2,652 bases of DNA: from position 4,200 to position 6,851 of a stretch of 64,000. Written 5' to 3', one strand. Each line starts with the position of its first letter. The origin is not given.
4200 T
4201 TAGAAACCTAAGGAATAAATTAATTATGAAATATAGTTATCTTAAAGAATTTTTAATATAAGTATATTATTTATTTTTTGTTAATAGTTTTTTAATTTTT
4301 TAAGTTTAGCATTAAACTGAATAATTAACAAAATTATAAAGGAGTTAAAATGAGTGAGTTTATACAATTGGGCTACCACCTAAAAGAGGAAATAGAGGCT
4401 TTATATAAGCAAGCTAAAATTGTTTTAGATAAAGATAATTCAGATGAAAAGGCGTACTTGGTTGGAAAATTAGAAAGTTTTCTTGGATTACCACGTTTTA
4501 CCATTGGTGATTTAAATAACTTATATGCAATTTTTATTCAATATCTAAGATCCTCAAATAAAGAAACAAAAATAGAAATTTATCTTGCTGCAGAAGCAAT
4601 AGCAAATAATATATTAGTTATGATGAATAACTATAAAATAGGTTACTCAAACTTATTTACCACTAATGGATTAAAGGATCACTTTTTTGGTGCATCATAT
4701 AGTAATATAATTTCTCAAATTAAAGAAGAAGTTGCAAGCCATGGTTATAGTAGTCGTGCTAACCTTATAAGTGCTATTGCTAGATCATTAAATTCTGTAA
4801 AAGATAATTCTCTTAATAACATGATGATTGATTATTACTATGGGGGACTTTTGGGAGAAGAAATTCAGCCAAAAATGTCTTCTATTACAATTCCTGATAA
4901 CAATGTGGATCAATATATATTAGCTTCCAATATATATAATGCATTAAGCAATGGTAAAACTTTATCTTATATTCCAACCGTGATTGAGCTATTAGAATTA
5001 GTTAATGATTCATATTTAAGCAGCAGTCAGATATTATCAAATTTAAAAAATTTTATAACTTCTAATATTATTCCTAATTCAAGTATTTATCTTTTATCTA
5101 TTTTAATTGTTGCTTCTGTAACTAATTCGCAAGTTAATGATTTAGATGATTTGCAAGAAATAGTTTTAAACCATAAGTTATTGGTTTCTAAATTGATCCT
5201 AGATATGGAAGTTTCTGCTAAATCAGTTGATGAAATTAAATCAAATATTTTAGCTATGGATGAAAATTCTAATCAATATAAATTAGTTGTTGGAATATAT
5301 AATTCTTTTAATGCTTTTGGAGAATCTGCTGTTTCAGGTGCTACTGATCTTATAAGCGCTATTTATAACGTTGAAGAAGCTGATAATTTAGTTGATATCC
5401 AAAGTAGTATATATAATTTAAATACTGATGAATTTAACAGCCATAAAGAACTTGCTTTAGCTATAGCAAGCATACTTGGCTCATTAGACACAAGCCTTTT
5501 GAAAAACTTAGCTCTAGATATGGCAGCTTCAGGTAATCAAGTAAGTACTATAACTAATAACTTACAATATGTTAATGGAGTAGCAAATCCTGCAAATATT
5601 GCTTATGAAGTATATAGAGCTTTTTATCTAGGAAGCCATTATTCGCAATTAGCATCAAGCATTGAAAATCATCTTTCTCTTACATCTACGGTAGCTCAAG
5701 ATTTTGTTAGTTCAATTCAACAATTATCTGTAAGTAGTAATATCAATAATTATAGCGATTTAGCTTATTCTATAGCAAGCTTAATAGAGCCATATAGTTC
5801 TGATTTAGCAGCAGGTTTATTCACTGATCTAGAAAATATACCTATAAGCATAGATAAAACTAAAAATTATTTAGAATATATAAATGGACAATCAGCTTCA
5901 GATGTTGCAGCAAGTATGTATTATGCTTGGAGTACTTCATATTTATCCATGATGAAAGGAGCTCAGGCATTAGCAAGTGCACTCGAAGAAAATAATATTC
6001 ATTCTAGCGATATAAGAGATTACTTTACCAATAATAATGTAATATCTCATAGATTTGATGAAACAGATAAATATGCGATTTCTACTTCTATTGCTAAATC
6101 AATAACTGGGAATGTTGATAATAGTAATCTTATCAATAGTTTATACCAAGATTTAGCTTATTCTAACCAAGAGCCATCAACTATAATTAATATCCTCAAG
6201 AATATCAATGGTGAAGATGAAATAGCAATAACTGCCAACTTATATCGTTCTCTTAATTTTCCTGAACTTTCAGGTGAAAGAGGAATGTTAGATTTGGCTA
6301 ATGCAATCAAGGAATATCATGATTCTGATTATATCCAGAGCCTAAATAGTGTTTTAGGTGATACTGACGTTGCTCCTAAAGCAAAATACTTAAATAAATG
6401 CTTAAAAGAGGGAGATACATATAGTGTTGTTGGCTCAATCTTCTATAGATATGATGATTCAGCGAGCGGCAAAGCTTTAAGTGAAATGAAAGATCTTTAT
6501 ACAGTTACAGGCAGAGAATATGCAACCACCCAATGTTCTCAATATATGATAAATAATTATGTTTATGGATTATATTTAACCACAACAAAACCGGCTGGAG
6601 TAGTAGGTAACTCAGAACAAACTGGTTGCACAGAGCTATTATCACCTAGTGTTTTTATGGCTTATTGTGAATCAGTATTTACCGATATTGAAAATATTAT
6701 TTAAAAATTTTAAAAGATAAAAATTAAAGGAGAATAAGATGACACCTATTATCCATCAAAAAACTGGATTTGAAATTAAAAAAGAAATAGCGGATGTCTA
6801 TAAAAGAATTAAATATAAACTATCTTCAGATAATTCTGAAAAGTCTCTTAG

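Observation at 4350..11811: Three tandem, co-oriented ~800-aa paralogs of a family I cannot assign to anything known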

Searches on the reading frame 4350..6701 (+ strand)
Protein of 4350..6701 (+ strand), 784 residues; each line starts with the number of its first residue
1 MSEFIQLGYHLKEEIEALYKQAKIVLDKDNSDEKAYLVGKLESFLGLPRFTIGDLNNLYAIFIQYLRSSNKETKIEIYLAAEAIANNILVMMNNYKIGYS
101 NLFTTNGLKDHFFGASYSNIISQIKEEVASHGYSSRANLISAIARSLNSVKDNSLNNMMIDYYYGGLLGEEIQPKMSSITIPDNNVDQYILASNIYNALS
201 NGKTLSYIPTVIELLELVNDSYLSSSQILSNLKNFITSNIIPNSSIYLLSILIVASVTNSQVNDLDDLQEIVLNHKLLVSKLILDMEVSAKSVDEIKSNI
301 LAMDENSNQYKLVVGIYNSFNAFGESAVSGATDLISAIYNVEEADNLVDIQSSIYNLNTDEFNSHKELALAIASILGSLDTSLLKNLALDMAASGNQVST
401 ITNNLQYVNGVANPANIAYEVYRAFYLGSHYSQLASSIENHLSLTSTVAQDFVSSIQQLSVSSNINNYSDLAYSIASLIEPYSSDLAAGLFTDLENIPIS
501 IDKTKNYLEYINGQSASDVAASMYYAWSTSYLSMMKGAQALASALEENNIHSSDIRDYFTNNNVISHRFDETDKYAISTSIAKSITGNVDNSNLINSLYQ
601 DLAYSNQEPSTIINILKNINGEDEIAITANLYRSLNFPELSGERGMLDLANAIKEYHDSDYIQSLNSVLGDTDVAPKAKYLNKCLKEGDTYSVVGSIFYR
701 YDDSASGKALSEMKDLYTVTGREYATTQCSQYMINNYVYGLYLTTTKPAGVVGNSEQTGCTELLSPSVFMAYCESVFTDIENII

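Call 6: search_protein_families(library=pfam, proteins=[window:4350-6701:+], max_evalue=1)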
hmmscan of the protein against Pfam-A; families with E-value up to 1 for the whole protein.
window:4350-6701:+ (784 aa): 2 families
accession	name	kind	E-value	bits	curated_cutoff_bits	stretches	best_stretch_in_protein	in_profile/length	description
PF10849.13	DUF2654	-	0.028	15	25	1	12-47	13-48/70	Protein of unknown function (DUF2654)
PF16702.10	DUF5063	-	0.43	11.4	27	0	643-712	46-111/167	Domain of unknown function (DUF5063)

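Call 7: search_protein_families(library=ncbifam, proteins=[window:4350-6701:+], max_evalue=1)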
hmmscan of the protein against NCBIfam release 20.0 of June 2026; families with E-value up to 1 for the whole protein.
window:4350-6701:+ (784 aa): 2 families
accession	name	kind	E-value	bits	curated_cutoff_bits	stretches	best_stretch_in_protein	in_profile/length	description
NF003277.0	PRK04266.1-3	equivalog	0.072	12.8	254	1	479-521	50-92/226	fibrillarin-like rRNA/tRNA 2'-O-methyltransferase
NF041236.1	CAS_III-E_sigma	exception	0.086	12.7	100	0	278-364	105-191/206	type III-E CRISPR-associated RpoE-like sigma factor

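Call 12: find_related_loci(query=A1, collection=genome_contigs, flank=10000)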
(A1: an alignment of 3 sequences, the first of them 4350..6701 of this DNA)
Query A1 (784 aa) in genome_contigs; peptide patterns used: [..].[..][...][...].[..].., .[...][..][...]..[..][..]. (x = any residue, [..] = any of these).
166 stretches matched a pattern, but none encodes a relative of the query by tblastn (E <= 1e-3).

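Call 19: search_protein_representatives(alignment_id=A1)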
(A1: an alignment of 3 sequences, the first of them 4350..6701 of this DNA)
Query: 3 sequences, 825 profile positions. Proteins with E-value up to 0.001 (for the whole library): 31; up to 1e-10: 27; up to 1e-30: 15. The best 31 are listed.
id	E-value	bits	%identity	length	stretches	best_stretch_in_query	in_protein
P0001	0.0e+00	1415.8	-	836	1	1-825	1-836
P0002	0.0e+00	1385.9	-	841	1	1-824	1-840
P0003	0.0e+00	1270.9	-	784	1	3-825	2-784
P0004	1.4e-189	648.7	-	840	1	6-819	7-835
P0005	3.7e-164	564.7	-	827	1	14-821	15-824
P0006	4.5e-139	481.7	-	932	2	473-820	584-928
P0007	3.5e-123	429.1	-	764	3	370-821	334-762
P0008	1.4e-119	417.3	-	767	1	1-820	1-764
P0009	1.1e-100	354.7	-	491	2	488-821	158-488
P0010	1.5e-75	271.6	-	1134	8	617-824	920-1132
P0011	3.9e-51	190.8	-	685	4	626-819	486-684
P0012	6.3e-43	163.7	-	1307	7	615-819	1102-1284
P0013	7.8e-35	136.9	-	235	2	705-822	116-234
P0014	2.8e-34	135.1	-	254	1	615-819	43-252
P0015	9.3e-34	133.3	-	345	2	689-822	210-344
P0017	4.0e-28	114.7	-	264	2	715-822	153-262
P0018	4.4e-27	111.3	-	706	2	715-822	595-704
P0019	3.3e-24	101.7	-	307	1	680-822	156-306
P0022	3.6e-22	95.0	-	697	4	613-819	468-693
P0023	1.5e-21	93.0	-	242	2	701-819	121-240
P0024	2.6e-21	92.2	-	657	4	540-807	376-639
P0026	2.7e-12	62.4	-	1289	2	717-820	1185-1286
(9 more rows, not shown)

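Call 23: find_encoding_contigs(protein=P0004, flank=10000, max_places=3)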
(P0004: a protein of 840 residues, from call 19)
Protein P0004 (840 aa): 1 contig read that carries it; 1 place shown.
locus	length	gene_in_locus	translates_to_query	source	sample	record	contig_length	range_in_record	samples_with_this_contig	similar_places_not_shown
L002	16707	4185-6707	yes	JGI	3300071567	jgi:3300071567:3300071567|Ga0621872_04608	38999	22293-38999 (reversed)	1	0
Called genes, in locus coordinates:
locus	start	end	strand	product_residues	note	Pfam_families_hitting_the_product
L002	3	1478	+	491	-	?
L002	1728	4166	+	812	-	-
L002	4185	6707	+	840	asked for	-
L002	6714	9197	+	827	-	-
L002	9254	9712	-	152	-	PF04355:BamE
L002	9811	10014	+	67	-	PF01783:Ribosomal_L32p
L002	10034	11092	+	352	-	PF02504:FA_synthesis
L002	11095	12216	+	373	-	PF03702:AnmK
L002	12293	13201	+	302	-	PF13847:Methyltransf_31 (weak)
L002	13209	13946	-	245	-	PF00990:GGDEF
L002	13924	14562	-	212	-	PF01029:NusB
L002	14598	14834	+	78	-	PF23297:ACP_SdgA_C (weak), PF00550:PP-binding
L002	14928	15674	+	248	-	PF13505:OMP_b-brl, PF01389:OmpA_membrane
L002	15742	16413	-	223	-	PF00834:Ribul_P_3_epim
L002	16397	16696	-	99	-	PF11020:DUF2610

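Call 24: find_encoding_contigs(protein=P0010, flank=10000, max_places=3)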
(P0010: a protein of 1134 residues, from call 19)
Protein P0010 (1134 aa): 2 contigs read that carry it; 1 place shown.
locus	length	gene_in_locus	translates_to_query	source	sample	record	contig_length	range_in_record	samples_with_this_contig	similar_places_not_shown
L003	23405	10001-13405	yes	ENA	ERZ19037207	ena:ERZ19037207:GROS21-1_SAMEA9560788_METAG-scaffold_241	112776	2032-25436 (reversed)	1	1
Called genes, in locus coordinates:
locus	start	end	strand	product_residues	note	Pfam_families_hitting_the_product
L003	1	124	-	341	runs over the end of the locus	PF02547:Queuosine_synth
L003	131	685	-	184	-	PF00160:Pro_isomerase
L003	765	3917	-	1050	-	PF00005:ABC_tran, PF02338:OTU (weak)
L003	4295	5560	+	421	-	-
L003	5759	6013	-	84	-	-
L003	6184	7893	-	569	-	PF03717:PBP_dimer, PF00905:Transpeptidase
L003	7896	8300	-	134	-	-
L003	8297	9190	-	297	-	PF01795:Methyltransf_5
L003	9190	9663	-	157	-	PF02381:MraZ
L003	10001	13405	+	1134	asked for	-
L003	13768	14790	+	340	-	PF00044:Gp_dh_N, PF02800:Gp_dh_C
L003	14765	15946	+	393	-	PF00162:PGK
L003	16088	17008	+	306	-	PF03331:LpxC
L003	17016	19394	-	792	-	PF01588:tRNA_bind, PF03483:B3_4, PF03484:B5, PF17759:tRNA_synthFbeta, PF03147:FDX-ACB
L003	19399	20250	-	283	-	PF08543:Phos_pyr_kin, PF00294:PfkB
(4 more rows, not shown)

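Call 25: find_encoding_contigs(protein=P0022, flank=10000, max_places=3)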
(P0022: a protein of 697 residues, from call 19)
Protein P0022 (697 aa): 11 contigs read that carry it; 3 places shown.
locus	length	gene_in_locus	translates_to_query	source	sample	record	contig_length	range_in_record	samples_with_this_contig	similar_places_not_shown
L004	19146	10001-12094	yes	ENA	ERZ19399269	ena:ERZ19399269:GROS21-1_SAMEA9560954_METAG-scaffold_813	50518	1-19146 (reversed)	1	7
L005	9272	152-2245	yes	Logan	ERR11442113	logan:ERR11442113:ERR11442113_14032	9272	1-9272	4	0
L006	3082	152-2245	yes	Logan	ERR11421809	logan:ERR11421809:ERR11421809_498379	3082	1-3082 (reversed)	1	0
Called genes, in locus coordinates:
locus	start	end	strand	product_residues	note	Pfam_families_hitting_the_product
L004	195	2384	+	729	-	PF14441:OTT_1508_deam (weak)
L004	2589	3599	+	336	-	-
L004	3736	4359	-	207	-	PF02622:DUF179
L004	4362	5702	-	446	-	PF01435:Peptidase_M48, PF23914:TPR_CcmH_CycH (faint), PF07719:TPR_2 (faint), PF13414:TPR_11 (faint), PF13431:TPR_17 (faint), PF12895:ANAPC3 (faint), PF25062:ARM_TT21_N (faint), PF25063:ARM_TT21_C (faint), +2 more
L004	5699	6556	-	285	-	PF01040:UbiA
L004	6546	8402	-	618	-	PF00884:Sulfatase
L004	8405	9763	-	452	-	PF18073:Zn_ribbon_LapB (weak), PF00154:RecA_N (weak), PF03796:DnaB_C (weak), PF06745:ATPase, PF13481:AAA_25, PF23442:DUF7125 (weak), PF13401:AAA_22 (faint), PF13541:ChlI (weak)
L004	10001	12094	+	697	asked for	-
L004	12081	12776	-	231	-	PF02104:SURF1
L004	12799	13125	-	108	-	PF00462:Glutaredoxin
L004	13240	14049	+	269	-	PF00696:AA_kinase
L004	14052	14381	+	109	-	PF02410:RsfS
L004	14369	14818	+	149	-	PF02590:SPOUT_MTase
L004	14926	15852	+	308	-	PF00005:ABC_tran, PF00004:AAA (faint), PF13304:AAA_21 (faint)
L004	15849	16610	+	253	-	PF01061:ABC2_membrane, PF12698:ABC2_membrane_3 (weak)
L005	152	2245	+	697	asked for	-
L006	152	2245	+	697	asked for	-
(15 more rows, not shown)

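Call 34: search_protein_families(library=phrogs, proteins=[window:4350-6701:+, P0010, P0026, P0015, P0019, P0012], max_evalue=0.1)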
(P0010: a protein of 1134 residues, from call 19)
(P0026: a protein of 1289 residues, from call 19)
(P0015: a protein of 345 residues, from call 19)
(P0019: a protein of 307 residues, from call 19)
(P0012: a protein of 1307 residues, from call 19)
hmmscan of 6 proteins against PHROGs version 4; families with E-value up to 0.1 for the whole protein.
window:4350-6701:+ (784 aa): 1 family
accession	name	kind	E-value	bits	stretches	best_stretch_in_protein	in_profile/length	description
phrog_27178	-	unknown function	0.061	14.3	0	156-173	40-57/65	-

P0010 (1134 aa): 0 families

P0026 (1289 aa): 42 families (the best 25 are shown)
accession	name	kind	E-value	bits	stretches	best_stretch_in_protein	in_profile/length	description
phrog_5073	-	tail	4.6e-73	248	3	228-487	267-503/519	tail fiber protein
phrog_6320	-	tail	5.7e-60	204.9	2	23-218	18-211/745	tail fiber protein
phrog_819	-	tail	1.8e-54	186.3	3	93-198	482-589/1024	tail protein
phrog_8745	-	tail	3.8e-48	164.7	4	42-184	1333-1480/1803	tail fiber protein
phrog_366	-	tail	7.3e-39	135.5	4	253-400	319-388/474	tail fiber protein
phrog_38806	-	unknown function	3.3e-27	96.6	3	243-352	67-170/285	-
phrog_17587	-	tail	1.1e-26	94.5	4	251-322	350-421/641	tail fiber protein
phrog_10972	-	tail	1.6e-25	91.3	4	132-204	157-220/343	tail fiber protein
phrog_1806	-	tail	6.6e-25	88.9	2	93-207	113-230/276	collagen like minor tail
phrog_18350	-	tail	1.7e-22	81.3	3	231-334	105-209/253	tail fiber protein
phrog_1658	-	unknown function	2.1e-22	81.1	3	154-240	41-124/239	-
phrog_30509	-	tail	9.5e-22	78.3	3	153-249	12-111/254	collagen like minor tail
phrog_38766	-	head and packaging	4.6e-21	75.9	3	228-418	76-266/478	virion structural protein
phrog_36982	-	unknown function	2.4e-20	73.1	1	95-353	272-535/944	-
phrog_32123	-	unknown function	4.2e-20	72.6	3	137-226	220-309/532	-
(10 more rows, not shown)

P0015 (345 aa): 3 families
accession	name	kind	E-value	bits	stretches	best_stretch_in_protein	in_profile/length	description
phrog_13479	-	tail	0.008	15.5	1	163-220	523-578/691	tail fiber protein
phrog_31068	-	unknown function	0.067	14.4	0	181-268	15-101/140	-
phrog_937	-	other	0.074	14.4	0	183-220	20-60/115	hemolysin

P0019 (307 aa): 1 family
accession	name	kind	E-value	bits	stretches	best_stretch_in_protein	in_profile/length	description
phrog_25848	-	tail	0.096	11.9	0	43-186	38-183/598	tail fiber protein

P0012 (1307 aa): 1 family
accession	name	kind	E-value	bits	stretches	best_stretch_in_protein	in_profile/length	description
phrog_7963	-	unknown function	0.009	17.3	0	898-952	18-73/85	-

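Call 57: find_encoding_contigs(protein=P0008, flank=10000, max_places=2)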
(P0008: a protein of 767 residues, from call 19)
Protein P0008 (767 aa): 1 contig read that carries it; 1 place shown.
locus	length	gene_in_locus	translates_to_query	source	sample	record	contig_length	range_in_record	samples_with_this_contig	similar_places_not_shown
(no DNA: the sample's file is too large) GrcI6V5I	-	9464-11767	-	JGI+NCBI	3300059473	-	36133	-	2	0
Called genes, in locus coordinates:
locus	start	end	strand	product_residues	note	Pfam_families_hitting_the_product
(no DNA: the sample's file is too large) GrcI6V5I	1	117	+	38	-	?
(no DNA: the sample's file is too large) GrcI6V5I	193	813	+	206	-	PF09361:Phasin_2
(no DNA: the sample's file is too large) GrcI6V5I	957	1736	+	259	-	PF02582:DUF155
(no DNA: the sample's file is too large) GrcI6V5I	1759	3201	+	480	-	PF01225:Mur_ligase, PF08245:Mur_ligase_M, PF02875:Mur_ligase_C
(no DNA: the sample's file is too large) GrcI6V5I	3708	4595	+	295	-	PF01565:FAD_binding_4, PF02873:MurB_C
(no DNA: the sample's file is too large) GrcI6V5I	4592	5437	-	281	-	PF00763:THF_DHG_CYH, PF02882:THF_DHG_CYH_C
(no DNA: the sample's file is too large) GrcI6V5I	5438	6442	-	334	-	PF03486:HI0933_like (faint), PF07992:Pyr_redox_2, PF13738:Pyr_redox_3, PF00070:Pyr_redox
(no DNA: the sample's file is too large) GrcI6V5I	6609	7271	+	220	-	PF04972:BON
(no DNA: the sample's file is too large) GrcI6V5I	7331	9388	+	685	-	-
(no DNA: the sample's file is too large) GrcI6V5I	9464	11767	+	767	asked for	-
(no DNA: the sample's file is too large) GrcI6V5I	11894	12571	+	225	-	PF02666:PS_Dcarbxylase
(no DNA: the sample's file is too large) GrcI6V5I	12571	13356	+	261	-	PF01066:CDP-OH_P_transf, PF08009:CDP-OH_P_tran_2 (weak)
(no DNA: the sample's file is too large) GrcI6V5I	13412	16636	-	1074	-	PF27156:RP005_N, PF14691:Fer4_20 (faint), PF07992:Pyr_redox_2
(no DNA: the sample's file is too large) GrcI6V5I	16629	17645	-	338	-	PF06835:LptC (weak), PF03968:LptD_N, PF13100:OstA_2 (weak)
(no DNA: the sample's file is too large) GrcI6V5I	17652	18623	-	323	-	PF01380:SIS, PF00571:CBS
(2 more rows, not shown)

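Call 58: find_encoding_contigs(protein=P0015, flank=10000, max_places=2)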
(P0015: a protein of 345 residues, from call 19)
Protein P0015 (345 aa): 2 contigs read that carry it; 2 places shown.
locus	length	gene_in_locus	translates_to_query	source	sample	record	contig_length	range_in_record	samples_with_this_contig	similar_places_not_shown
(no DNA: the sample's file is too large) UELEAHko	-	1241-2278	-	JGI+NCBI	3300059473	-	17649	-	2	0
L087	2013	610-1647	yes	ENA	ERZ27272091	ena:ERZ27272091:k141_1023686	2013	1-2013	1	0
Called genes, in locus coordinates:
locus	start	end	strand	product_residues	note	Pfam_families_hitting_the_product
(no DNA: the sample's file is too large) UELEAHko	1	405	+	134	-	?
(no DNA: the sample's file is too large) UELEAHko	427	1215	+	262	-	-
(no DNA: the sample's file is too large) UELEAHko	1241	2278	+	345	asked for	-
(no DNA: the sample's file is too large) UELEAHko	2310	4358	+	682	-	-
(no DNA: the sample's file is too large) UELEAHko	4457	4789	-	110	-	PF10877:DUF2671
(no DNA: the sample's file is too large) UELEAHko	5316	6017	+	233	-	-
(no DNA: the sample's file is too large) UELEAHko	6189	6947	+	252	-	-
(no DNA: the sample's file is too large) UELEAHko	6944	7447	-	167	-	-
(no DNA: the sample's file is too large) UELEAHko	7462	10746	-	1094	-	-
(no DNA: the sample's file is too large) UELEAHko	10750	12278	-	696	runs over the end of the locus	-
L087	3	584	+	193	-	?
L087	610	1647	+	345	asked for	-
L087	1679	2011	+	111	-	?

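Call 59: find_encoding_contigs(protein=P0026, flank=10000, max_places=2)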
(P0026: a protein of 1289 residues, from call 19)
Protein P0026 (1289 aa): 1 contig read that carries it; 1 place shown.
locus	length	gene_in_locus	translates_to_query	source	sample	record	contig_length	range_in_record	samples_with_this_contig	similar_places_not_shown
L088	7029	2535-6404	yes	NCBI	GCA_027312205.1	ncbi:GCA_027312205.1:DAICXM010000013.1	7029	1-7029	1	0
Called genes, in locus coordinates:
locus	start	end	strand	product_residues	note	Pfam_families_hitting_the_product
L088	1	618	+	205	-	?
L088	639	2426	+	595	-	-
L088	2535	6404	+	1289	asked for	PF01391:Collagen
